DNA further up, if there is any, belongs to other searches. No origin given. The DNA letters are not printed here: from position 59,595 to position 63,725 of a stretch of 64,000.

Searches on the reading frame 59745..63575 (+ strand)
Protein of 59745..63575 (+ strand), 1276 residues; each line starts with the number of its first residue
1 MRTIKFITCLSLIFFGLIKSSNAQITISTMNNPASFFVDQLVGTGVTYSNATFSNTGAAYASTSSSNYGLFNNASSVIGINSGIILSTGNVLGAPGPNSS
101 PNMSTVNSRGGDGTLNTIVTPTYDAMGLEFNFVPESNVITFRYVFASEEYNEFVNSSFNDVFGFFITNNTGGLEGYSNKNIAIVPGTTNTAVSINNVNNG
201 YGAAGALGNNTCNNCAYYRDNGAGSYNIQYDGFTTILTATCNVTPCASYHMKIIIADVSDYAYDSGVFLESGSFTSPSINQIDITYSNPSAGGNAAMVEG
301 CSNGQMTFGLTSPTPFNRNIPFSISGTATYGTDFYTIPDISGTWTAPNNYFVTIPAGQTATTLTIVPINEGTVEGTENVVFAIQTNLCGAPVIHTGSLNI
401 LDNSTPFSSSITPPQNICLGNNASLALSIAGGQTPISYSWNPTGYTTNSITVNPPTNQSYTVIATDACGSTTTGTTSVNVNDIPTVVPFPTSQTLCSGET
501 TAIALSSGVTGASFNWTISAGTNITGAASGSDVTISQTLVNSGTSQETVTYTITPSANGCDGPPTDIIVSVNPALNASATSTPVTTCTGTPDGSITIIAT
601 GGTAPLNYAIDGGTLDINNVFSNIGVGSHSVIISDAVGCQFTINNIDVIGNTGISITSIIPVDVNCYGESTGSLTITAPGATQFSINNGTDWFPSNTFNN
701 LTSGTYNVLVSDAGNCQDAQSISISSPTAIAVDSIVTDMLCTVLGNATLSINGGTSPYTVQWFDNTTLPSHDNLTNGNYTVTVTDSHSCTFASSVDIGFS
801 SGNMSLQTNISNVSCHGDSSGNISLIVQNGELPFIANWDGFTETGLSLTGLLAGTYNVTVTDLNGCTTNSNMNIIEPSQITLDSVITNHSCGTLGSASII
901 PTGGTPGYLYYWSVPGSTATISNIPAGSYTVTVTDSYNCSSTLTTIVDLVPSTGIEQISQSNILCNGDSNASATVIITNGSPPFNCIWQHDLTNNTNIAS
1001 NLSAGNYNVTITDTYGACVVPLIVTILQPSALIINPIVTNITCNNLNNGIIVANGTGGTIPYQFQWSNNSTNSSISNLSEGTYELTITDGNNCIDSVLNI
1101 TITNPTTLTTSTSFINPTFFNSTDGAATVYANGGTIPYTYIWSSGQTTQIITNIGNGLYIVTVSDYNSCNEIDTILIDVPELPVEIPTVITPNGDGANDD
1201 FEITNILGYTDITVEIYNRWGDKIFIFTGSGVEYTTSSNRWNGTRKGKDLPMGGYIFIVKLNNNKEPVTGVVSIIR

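Call 62: search_protein_families(library=pfam, proteins=[window:59745-63575:+], max_evalue=0.00001)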
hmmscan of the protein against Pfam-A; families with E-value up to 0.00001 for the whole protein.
window:59745-63575:+ (1276 aa): 3 families
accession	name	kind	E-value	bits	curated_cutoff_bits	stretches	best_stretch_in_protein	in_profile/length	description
PF13573.12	SprB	-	2.9e-39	132.8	28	2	1037-1071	3-37/37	SprB repeat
PF13585.12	CHU_C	-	9.6e-19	67.7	27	1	1185-1273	2-85/86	CHU_C Type IX secretion signal domain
PF19406.5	PKD_5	-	5.1e-15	55.6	25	1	493-573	1-86/88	PKD-like domain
